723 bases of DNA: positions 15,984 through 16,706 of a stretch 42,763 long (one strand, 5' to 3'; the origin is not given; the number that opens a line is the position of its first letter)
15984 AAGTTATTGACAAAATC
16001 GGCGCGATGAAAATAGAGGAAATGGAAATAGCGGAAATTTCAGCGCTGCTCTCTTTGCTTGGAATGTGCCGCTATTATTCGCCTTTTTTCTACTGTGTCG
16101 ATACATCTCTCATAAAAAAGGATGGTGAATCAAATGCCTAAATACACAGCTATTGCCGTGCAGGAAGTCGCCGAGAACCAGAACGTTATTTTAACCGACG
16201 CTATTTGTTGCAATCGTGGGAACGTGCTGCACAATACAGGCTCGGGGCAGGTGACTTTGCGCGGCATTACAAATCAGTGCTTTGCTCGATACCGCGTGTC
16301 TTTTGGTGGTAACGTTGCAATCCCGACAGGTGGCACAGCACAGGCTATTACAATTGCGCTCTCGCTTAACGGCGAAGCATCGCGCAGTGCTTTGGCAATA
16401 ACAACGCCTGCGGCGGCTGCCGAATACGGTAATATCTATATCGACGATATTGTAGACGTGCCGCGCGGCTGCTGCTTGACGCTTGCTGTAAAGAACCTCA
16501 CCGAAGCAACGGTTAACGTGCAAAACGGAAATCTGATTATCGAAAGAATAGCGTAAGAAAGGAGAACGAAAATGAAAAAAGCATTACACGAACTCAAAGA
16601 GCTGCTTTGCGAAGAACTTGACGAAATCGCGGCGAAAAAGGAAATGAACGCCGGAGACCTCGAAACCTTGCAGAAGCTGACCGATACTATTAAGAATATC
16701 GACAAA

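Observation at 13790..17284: Eight-gene, two-operon cargo block next to attP encoding thiol-enzyme-like, Gln-rich, Cys/Gly-rich and C1q/BclA-like proteins: candidate undescribed envelope or spore-surface module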

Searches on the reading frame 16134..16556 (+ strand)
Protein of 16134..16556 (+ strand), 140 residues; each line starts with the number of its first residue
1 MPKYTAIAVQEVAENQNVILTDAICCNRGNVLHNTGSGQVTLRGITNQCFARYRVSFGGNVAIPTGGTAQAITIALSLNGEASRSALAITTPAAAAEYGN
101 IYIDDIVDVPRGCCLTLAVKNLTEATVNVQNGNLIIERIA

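Call 5: search_protein_families(library=pfam, max_evalue=1, proteins=[window:16134-16556:+])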
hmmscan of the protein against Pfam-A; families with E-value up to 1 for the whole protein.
window:16134-16556:+ (140 aa): 0 families

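Call 6: search_protein_families(library=phrogs, max_evalue=1, proteins=[window:16134-16556:+])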
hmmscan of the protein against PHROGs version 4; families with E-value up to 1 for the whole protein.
window:16134-16556:+ (140 aa): 2 families
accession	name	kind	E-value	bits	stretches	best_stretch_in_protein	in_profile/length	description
phrog_20016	-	unknown function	1.6e-45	155.2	1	1-139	1-140/141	-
phrog_24108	-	unknown function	0.41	12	1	56-127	25-86/135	-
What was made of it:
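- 16134..16556 (+): g6: stand-alone TNF/C1q-fold (BclA C-terminal domain / ExsF-like) protein, 140 aa, with invariant Cys49 and Cys113-Cys114. phrog_20016, E=2e-45 (call 6).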

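Call 13: find_homologous_proteins(query=window:16134-16556:+)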
Query window:16134-16556:+ (140 aa): 562 proteins with E <= 0.001 among 657 candidates; the best 120 are listed.
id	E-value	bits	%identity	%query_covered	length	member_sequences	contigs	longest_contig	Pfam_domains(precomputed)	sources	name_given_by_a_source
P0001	1.3e-80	286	97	100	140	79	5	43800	-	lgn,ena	-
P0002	1.6e-74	266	88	100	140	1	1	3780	-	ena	-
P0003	8.9e-66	238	75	100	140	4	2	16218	-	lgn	-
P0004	1.9e-64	233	76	100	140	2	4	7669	-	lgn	-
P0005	3.6e-64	232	76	100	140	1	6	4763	-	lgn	-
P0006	7.1e-63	228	75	100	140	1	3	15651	-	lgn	-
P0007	1.7e-58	214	71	100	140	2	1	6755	-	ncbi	-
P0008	6.7e-56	206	66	100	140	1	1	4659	-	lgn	-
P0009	4.3e-54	200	67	100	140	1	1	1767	-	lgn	-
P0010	7.4e-53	196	63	100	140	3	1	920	-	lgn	-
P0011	3.5e-52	194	63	100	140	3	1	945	-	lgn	-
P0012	3.6e-52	194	63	100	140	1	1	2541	-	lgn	-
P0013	2.0e-50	188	61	100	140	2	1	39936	-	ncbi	-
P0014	7.1e-50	186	62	100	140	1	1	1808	-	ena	-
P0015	1.1e-49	186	63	100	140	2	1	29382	-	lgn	-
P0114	5.5e-41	158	56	95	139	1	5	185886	-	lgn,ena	-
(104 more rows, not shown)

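Call 16: search_solved_structures(query=A1, max_evalue=10, show_alignments=2)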
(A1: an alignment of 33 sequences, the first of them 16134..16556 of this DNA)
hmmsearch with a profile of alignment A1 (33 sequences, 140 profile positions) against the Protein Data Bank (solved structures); distinct sequences matched with E-value up to 10: 2.
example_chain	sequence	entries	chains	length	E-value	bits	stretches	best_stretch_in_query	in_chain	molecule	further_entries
1t3v_A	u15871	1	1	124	0.0055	19.5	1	3-72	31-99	conserved hypothetical protein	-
1o13_A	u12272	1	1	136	0.0069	19.2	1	3-72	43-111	probable NifB protein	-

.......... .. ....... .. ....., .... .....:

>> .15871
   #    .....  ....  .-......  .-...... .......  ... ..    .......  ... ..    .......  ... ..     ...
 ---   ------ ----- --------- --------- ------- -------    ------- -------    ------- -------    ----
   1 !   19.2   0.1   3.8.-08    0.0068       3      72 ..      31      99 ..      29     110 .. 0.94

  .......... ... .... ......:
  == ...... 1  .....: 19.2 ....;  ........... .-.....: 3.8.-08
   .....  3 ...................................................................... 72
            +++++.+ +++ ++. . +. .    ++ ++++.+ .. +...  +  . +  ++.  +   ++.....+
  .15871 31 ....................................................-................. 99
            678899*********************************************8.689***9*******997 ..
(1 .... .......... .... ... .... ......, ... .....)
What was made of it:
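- On BclA / ExsF (BxpB) exosporium TNF/C1q-like proteins: A PDB profile search gave only a chance-level NifB-like hit (call 16).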

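Call 20: find_related_loci(query=A1, collection=genome_contigs, flank=8000)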
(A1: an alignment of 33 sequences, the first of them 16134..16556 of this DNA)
Query A1 (140 aa) in genome_contigs; peptide patterns used: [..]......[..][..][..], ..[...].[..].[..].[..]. (x = any residue, [..] = any of these).
210 stretches matched a pattern; 72 encode a relative of the query (tblastn E <= 1e-3); 72 distinct loci.
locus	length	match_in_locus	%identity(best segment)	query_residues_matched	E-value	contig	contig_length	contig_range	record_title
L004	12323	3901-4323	60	1-140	2e-52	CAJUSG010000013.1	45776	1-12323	MAG TPA_asm: uncultured Oscillospiraceae bacterium isolate MGBC163672 genome assembly, contig: MGBC163672.13, whole geno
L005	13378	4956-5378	57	1-140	3e-52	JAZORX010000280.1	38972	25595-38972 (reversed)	MAG: Acutalibacteraceae bacterium isolate T1900045550_YK20190244.MAGScoT_cleanbin_000017 SGB_7871_k141_1412896, whole ge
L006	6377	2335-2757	58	1-140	3e-50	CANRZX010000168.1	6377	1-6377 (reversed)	MAG TPA_asm: uncultured Clostridia bacterium isolate SRR15510224_bin.55_metawrap_v1.3_MAG genome assembly, contig: NODE.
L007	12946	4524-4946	56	1-140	5e-50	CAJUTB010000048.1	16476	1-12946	MAG TPA_asm: uncultured Oscillibacter sp. isolate MGBC164430 genome assembly, contig: MGBC164430.48, whole genome shotgu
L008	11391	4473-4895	55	1-140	1e-48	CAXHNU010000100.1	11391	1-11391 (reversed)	MAG: uncultured Butyricicoccus sp. isolate ena-SAMPLE-TAB-22-03-2024-10:43:23:840-115498 genome assembly, contig: NODE_2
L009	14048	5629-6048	56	3-140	1e-47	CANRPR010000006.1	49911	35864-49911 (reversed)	MAG: uncultured Clostridia bacterium isolate Lapin-018__bin14 genome assembly, contig: Lapin-018__NODE_557_length_49911_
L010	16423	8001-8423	57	1-140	7e-47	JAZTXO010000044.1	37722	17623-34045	MAG: Eubacteriales bacterium isolate T1900045329_YK20190018.MAGScoT_cleanbin_000029 SGB_6500_k141_2083935, whole genome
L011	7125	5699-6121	56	1-139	8e-47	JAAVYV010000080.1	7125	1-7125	MAG: Clostridia bacterium isolate ABMPRH_51_2 k141_1295827, whole genome shotgun sequence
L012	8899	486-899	51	3-140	8e-46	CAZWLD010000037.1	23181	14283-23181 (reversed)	MAG TPA_asm: uncultured Anaeroplasmatales bacterium isolate binchicken_co370_319 genome assembly, contig: NODE_2388_leng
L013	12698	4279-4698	55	1-140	6e-46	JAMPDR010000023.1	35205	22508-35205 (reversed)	MAG: Ruminococcus sp. isolate NALB_7823_32 Scaffold_#23__SCF_023___35205_bp, whole genome shotgun sequence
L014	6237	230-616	57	12-140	2e-45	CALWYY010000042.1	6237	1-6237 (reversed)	MAG: uncultured Oscillospiraceae bacterium isolate E02__bin5 genome assembly, contig: E02__k127_5436295, whole genome sh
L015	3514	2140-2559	52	1-140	2e-44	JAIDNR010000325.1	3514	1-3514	MAG: Ruminococcus sp. isolate SC0345_S12_1 SC0345_S12_1_contig_325, whole genome shotgun sequence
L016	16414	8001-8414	51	3-140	1e-43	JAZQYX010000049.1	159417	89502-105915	MAG: Acutalibacteraceae bacterium isolate T1900045159_TC20190153.MAGScoT_cleanbin_000011 SGB_5014_k141_936050, whole gen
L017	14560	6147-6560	48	3-140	8e-44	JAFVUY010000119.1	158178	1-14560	MAG: Bacilli bacterium isolate RGIG5418 Sheep_Colon-4__c423281, whole genome shotgun sequence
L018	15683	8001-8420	53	1-140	3e-43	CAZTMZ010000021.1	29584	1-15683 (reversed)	MAG TPA_asm: uncultured Eubacteriales bacterium isolate SRP225648_co1_481 genome assembly, contig: NODE_3281_length_2958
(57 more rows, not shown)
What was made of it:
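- Many host lineages named in the MAG titles are Clostridia that may sporulate (call 20).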

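Call 21: predict_structure(alignment_id=A1)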
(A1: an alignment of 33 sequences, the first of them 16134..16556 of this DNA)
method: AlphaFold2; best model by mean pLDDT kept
length: 140 residues; sequences in the alignment: 33
mean_pLDDT: 82.8   pTM: 0.77
mean pLDDT of the five models: 82.8, 82.0, 78.9, 78.6, 71.4
residues with pLDDT >= 90: 21; 70-90: 105; 50-70: 14; < 50: 0
segments of 3 or more residues with pLDDT < 50: none
pLDDT, mean of each block of 10 residues (from residue 1): 81 89 68 78 75 89 80 88 77 80 89 88 90 86
secondary structure, 60 per line:
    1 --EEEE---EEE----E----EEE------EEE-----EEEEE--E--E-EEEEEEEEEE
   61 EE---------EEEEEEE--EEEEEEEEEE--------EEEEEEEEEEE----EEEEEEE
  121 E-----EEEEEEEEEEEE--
elements in order: E3-6 E10-12 E22-24 E31-33 E39-43 E51-62 E72-78 E81-90 E99-109 E114-121 E127-138
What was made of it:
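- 16134..16556 (+): The AlphaFold2 model is all-beta with pLDDT 82.8 (call 21).
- On BclA / ExsF (BxpB) exosporium TNF/C1q-like proteins: AlphaFold2 model with pLDDT 82.8 (call 21).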

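Call 24: fold_search(model_id=the predicted structure, library=pdb)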
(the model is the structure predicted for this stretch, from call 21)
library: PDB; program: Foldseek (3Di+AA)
matches with E <= 10: 1659; with E <= 0.001: 127
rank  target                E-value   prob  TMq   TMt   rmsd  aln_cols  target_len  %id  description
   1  9h38_M                1.0e-07  1.00  0.74  0.76   2.9       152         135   14  C-terminal domain of the F-ENA tip fibrillum F-BclA from Bacillus thuringiensis (released 2025-03-12)
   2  9h38_K                2.4e-07  1.00  0.77  0.77   2.7       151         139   14  C-terminal domain of the F-ENA tip fibrillum F-BclA from Bacillus thuringiensis (released 2025-03-12)
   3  9h38_L                3.2e-07  1.00  0.74  0.74   3.4       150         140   13  C-terminal domain of the F-ENA tip fibrillum F-BclA from Bacillus thuringiensis (released 2025-03-12)
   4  9h38_B                5.4e-07  1.00  0.75  0.77   2.8       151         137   13  C-terminal domain of the F-ENA tip fibrillum F-BclA from Bacillus thuringiensis (released 2025-03-12)
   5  9h38_A                6.0e-07  1.00  0.76  0.76   2.7       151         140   13  C-terminal domain of the F-ENA tip fibrillum F-BclA from Bacillus thuringiensis (released 2025-03-12)
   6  9h38_S                7.8e-07  1.00  0.72  0.73   3.3       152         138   14  C-terminal domain of the F-ENA tip fibrillum F-BclA from Bacillus thuringiensis (released 2025-03-12)
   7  9h38_R                1.3e-06  1.00  0.71  0.71   3.4       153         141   14  C-terminal domain of the F-ENA tip fibrillum F-BclA from Bacillus thuringiensis (released 2025-03-12)
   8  7r1m_A                1.3e-06  1.00  0.75  0.68   3.8       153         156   10  Crystal structure of ExsFA, a Bacillus cereus spore exosporium protein (released 2023-02-15)
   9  8d02                  2.0e-06  1.00  0.78  0.74   3.5       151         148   12  Crystal Structure of Bacillus anthracis BxpB (released 2023-05-24)
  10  9h3d_E                3.8e-06  1.00  0.74  0.71   3.8       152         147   10  F-ENA exosporium anchoring complex between ExsF and a peptide derived from the N-terminus of F-Anchor (released 2025-03-12)
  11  7r5i_C                4.0e-06  1.00  0.74  0.70   3.9       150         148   12  High resolution Crystal structure of ExsFA, a Bacillus cereus spore exosporium protein (released 2023-08-23)
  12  6cu0_C                4.4e-06  1.00  0.60  0.57   4.9       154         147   13  Crystal structure of 4-1BBL/4-1BB (C121S) complex in P21 space group (released 2018-05-09)
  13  3tyj                  4.9e-06  1.00  0.71  0.73   3.3       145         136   11  Bacillus collagen-like protein of anthracis P159S mutant (released 2012-03-14)
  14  6cu0_F                6.1e-06  1.00  0.55  0.52   5.5       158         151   12  Crystal structure of 4-1BBL/4-1BB (C121S) complex in P21 space group (released 2018-05-09)
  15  7r1m_B                7.1e-06  1.00  0.75  0.70   3.8       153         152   12  Crystal structure of ExsFA, a Bacillus cereus spore exosporium protein (released 2023-02-15)
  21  9h3d_D                9.3e-06  1.00  0.77  0.73   3.6       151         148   10  F-ENA exosporium anchoring complex between ExsF and a peptide derived from the N-terminus of F-Anchor (released 2025-03-12)
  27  1wck                  1.4e-05  1.00  0.71  0.72   3.3       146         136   12  Crystal structure of the C-terminal domain of BclA, the major antigen of the exosporium of the Bacillus anthracis spore. (released 2005-10-25)
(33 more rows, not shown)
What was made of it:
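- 16134..16556 (+): Foldseek against PDB gives 9h38 F-BclA (E=1e-7), 7r1m ExsFA, 8d02 BxpB (TM 0.78), 1wck BclA, TNF ligands and C1q (call 24).
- On BclA / ExsF (BxpB) exosporium TNF/C1q-like proteins: Foldseek against PDB gives 9h38, 7r1m, 8d02, 1wck and 9h3d at E from 1e-7 to 1e-5 and TM 0.71-0.78 (call 24).
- Closest known: BxpB/ExsFA and the BclA C-terminal domain. Same: g6 has the same TNF/C1q-type jelly-roll at TM 0.71-0.78 (call 24).
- The g6 fold matches exosporium proteins best (call 24).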

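Call 26: find_encoding_contigs(protein=P0114, flank=10000, max_places=3)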
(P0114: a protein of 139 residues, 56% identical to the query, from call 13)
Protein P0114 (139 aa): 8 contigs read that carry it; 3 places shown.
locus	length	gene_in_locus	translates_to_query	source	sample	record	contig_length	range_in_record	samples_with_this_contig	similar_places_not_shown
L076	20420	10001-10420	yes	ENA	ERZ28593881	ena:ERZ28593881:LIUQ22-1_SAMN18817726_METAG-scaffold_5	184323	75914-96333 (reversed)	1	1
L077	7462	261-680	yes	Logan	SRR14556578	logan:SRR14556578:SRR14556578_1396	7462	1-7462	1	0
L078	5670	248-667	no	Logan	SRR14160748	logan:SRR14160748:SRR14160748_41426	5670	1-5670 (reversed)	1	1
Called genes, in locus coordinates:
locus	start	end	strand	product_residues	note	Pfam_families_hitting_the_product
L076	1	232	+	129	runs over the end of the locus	-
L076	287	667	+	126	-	-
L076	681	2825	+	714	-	PF09479:Flg_new (weak)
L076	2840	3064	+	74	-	-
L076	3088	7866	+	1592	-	PF18998:Flg_new_2 (weak), PF09479:Flg_new, PF18998:Flg_new_2, PF09479:Flg_new, PF18998:Flg_new_2, PF13306:LRR_5, PF13855:LRR_8 (faint), PF13306:LRR_5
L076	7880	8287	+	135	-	-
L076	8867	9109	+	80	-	-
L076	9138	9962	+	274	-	-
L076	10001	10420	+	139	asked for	-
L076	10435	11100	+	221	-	-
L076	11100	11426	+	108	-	-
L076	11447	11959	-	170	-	-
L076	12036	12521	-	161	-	PF02075:RuvC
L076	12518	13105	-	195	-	PF00692:dUTPase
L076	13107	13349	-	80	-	-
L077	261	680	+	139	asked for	-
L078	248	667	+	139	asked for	-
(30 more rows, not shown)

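Call 27: find_encoding_contigs(protein=P0001, flank=10000, max_places=3)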
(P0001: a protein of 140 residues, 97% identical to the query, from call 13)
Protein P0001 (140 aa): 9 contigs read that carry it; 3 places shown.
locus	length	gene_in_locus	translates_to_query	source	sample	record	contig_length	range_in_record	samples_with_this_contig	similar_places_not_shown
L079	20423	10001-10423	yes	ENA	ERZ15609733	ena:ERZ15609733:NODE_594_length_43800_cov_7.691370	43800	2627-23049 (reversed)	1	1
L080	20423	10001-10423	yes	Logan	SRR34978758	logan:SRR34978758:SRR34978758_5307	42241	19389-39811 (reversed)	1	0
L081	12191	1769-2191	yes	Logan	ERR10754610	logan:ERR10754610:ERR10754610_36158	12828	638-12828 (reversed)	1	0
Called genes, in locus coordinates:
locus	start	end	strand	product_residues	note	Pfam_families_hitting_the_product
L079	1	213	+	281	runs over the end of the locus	PF22768:SPP1_Dit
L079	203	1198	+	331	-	PF14594:Sipho_Gp37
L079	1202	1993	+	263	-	-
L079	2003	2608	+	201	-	-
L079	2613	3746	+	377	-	PF01551:Peptidase_M23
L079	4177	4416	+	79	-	-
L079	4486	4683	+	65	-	-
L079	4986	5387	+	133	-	-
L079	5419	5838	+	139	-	-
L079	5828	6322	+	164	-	-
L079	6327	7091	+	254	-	-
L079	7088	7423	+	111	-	-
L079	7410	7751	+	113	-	-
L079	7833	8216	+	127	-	-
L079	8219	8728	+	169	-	-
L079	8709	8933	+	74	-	-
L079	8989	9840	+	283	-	-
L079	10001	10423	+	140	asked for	-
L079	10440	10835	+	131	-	-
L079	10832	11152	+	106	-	-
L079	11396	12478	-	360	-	PF00589:Phage_integrase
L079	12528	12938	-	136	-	-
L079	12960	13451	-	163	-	PF01381:HTH_3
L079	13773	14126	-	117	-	PF12844:HTH_19, PF13443:HTH_26, PF01381:HTH_3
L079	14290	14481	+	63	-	-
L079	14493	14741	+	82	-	-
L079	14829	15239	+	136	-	-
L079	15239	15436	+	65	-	-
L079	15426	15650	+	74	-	PF13560:HTH_31, PF04545:Sigma70_r4 (faint), PF12844:HTH_19, PF01381:HTH_3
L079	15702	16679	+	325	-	PF02498:Bro-N, PF03374:ANT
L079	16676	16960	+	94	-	-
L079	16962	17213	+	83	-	-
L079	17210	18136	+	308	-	PF03837:RecT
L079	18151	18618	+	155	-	PF05565:Sipho_Gp157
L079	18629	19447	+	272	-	-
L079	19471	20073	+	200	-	-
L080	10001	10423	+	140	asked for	-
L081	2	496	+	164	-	?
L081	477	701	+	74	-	-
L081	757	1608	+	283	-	-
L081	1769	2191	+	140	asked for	-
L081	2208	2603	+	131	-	-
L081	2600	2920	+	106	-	-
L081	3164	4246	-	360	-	PF00589:Phage_integrase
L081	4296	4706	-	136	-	-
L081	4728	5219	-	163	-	PF01381:HTH_3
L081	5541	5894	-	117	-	PF12844:HTH_19, PF13443:HTH_26, PF01381:HTH_3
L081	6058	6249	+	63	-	-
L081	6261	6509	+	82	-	-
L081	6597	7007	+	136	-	-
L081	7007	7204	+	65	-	-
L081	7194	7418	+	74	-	PF13560:HTH_31, PF04545:Sigma70_r4 (faint), PF12844:HTH_19, PF01381:HTH_3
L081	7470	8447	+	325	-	PF02498:Bro-N, PF03374:ANT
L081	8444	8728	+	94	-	-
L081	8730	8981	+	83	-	-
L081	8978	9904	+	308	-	PF03837:RecT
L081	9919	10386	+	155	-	PF05565:Sipho_Gp157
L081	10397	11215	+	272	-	-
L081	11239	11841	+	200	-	-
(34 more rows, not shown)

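Call 28: search_protein_families(library=ncbifam, max_evalue=1, proteins=[window:16134-16556:+])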
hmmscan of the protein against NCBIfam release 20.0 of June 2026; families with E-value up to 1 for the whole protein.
window:16134-16556:+ (140 aa): 0 families

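Call 29: search_protein_families(library=padloc, max_evalue=1, proteins=[window:16134-16556:+])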
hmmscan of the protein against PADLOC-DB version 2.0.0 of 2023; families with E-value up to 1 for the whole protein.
window:16134-16556:+ (140 aa): 0 families

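Call 45: search_dna_similar(query=window:16134-16556:+, collection=phages, mode=protein, max_rows=60, max_evalue=0.001)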
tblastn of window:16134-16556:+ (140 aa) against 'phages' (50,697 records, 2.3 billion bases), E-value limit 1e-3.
Records with a match: 15; places in all: 15; records where one place covers at least 80% of the query: 15.
Best place of each record, by identity: <60% 15.
By first word of the organism name: Bacteriophage 11; Dulem 3; Butyrivibrio 1.
By host as written in the record: - 11; Propithecus coquereli 2; Butyrivibrio fibrisolvens DSM 3071 1; Varecia variegata 1.
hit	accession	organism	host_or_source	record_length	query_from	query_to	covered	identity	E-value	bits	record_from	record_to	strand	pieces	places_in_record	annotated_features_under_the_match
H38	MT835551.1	Bacteriophage sp.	human fecal samples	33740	1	140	100%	52.1%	2e-36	137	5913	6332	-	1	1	record has no annotation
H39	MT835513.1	Bacteriophage sp.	human fecal samples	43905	1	140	100%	52.1%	6e-33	127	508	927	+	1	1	record has no annotation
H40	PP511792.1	Dulem virus 33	Propithecus coquereli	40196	3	140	99%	50.7%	3e-35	133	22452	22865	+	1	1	hypothetical protein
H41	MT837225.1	Bacteriophage sp.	human fecal samples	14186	3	140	99%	49.3%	9e-31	120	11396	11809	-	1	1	record has no annotation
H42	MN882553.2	Butyrivibrio virus Ceridwen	Butyrivibrio fibrisolvens DSM 3071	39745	1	140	100%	47.7%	7e-32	124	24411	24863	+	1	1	hypothetical protein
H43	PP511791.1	Dulem virus 39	Propithecus coquereli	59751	3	140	99%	48.2%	4e-30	119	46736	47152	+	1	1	hypothetical protein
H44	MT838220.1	Bacteriophage sp.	human fecal samples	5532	1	140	100%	47.1%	8e-33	126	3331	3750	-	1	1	record has no annotation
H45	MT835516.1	Bacteriophage sp.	human fecal samples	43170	1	140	100%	46.4%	8e-28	112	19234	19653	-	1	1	record has no annotation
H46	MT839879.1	Bacteriophage sp.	human fecal samples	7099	1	140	100%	45.4%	6e-29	115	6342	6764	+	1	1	record has no annotation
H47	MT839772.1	Bacteriophage sp.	human fecal samples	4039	1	140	100%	45.0%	6e-30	118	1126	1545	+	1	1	record has no annotation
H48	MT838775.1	Bacteriophage sp.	human fecal samples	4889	1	140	100%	45.0%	9e-30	117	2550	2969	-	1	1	record has no annotation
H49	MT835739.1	Bacteriophage sp.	human fecal samples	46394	1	140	100%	44.3%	2e-30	119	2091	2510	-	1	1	record has no annotation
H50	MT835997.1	Bacteriophage sp.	human fecal samples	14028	1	140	100%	44.3%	9e-30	118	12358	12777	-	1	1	record has no annotation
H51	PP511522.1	Dulem virus 35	Varecia variegata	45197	1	139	99%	34.3%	2e-10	63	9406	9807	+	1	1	hypothetical protein (x2)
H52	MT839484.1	Bacteriophage sp.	human fecal samples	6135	17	139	88%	33.3%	2e-7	54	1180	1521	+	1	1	record has no annotation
